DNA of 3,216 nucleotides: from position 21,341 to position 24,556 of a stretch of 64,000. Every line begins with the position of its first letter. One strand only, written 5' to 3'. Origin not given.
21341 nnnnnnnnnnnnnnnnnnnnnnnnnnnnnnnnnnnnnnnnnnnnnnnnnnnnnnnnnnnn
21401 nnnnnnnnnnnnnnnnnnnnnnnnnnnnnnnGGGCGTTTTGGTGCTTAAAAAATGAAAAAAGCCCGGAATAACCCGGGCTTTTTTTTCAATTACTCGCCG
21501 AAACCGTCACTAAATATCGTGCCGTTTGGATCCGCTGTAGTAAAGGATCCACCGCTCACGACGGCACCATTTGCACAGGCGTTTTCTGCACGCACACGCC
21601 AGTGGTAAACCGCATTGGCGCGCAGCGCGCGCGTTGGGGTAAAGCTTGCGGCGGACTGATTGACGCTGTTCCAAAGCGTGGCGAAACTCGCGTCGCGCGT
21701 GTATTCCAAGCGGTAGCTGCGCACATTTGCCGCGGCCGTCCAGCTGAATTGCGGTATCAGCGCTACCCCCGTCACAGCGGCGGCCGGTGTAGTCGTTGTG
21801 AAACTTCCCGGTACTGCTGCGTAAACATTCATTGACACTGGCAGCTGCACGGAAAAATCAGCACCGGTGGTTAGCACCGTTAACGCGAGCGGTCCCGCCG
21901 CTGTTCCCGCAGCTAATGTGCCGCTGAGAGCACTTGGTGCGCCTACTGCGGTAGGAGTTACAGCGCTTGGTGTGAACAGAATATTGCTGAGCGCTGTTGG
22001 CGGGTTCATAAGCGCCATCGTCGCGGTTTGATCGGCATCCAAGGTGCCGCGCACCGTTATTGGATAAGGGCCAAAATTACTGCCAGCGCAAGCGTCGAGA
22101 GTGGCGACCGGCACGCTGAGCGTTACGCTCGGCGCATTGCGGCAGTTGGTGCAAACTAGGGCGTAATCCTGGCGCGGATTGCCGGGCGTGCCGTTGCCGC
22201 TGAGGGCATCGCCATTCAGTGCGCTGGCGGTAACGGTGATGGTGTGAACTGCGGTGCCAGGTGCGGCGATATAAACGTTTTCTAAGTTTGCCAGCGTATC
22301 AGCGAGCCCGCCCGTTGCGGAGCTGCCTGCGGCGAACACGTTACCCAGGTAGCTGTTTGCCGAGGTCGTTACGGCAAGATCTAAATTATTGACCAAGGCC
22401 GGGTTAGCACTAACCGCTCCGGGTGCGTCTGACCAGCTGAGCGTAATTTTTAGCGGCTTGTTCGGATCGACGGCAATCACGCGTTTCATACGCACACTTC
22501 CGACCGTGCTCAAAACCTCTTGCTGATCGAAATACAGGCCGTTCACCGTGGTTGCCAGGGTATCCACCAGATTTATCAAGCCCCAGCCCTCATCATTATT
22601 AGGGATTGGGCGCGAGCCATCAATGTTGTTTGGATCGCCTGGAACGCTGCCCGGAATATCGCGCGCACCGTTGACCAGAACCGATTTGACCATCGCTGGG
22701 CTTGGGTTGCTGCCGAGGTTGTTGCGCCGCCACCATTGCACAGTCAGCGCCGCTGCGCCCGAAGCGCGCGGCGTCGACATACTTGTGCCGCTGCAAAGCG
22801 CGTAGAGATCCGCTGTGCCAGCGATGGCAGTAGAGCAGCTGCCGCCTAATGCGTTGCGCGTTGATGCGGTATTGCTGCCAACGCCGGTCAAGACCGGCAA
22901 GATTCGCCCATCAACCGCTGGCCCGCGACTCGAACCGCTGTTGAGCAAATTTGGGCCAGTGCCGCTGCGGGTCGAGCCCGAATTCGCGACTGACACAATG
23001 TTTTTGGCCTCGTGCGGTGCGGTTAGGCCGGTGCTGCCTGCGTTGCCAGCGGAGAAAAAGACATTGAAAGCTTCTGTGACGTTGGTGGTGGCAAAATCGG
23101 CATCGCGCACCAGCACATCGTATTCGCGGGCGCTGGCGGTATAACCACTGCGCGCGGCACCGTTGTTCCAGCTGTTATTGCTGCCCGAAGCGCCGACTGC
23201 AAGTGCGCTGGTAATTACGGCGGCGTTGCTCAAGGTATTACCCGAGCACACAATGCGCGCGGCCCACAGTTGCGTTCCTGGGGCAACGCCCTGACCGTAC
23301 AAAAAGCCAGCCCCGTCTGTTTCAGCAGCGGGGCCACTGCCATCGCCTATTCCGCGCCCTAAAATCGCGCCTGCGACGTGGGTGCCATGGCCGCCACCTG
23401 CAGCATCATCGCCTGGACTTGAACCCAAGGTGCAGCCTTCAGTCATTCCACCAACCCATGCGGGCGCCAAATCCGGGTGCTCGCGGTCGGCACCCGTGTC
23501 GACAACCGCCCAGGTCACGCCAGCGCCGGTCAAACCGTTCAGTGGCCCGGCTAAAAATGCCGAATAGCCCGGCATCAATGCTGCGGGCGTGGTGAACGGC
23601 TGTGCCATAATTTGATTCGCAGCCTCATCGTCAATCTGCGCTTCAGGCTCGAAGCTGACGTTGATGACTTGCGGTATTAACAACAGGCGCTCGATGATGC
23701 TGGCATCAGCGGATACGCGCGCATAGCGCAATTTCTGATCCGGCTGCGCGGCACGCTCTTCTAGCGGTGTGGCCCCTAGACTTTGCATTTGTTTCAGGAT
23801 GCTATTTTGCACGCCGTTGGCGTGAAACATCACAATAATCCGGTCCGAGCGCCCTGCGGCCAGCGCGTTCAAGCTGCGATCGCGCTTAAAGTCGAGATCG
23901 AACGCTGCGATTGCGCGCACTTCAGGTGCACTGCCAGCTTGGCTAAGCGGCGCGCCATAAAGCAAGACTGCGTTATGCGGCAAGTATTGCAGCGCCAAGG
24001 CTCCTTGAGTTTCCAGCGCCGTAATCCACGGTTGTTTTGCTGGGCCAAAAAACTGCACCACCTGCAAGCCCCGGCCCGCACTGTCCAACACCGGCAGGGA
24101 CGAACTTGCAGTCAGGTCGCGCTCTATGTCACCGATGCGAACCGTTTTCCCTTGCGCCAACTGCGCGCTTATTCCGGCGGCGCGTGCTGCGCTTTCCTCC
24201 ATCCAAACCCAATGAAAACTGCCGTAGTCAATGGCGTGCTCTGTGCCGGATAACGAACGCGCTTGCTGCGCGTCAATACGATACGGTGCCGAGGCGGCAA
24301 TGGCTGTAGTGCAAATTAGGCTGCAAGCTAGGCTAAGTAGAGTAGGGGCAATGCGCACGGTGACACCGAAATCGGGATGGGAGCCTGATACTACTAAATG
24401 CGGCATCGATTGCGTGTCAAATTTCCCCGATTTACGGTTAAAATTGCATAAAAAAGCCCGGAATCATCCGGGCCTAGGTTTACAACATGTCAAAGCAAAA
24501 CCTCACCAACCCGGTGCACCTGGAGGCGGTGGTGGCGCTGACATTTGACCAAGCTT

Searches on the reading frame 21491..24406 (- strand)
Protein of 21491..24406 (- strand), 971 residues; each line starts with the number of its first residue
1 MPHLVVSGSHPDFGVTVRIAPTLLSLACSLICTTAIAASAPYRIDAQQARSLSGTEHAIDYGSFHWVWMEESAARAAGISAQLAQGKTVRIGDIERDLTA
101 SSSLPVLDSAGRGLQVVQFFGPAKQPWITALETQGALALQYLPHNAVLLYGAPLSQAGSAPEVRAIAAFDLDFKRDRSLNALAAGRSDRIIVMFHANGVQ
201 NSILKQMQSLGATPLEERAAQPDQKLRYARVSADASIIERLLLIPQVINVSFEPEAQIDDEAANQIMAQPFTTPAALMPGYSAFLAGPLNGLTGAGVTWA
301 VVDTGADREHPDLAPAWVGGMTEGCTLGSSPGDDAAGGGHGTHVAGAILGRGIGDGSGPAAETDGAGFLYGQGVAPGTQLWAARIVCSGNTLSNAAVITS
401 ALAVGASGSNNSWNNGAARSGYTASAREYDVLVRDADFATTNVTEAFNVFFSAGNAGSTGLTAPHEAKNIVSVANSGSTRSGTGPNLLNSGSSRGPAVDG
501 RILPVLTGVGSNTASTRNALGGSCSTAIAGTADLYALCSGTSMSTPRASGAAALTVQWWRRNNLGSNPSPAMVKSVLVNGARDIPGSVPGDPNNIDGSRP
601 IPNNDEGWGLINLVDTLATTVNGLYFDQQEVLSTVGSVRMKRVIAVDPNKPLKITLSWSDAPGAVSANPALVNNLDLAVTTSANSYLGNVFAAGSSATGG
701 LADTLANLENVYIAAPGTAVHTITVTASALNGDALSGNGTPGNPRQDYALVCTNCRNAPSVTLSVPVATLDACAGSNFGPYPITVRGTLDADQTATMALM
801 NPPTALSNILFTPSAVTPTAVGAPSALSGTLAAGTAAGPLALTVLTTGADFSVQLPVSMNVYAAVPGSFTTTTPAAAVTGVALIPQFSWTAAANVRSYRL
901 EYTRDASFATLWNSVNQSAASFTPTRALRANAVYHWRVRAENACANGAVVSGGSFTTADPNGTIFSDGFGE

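Call 8: search_protein_families(library=ncbifam, proteins=[window:21491-24406:-], max_evalue=0.01)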
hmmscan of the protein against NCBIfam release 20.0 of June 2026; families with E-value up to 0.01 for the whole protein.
window:21491-24406:- (971 aa): 1 family
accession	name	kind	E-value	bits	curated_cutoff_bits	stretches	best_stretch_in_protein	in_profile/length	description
NF042956.1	IteS_antiphage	equivalog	0.0024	16.2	900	0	473-581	428-533/747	S8 family anti-phage peptidase IteS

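Call 50: search_protein_families(library=pfam, proteins=[window:21491-24406:-], max_evalue=0.00001)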
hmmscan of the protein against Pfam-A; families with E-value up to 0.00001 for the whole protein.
window:21491-24406:- (971 aa): 1 family
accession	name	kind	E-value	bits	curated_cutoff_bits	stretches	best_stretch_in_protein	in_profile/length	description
PF00082.27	Peptidase_S8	-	1.9e-26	93.5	21.8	1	294-609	1-288/288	Subtilase family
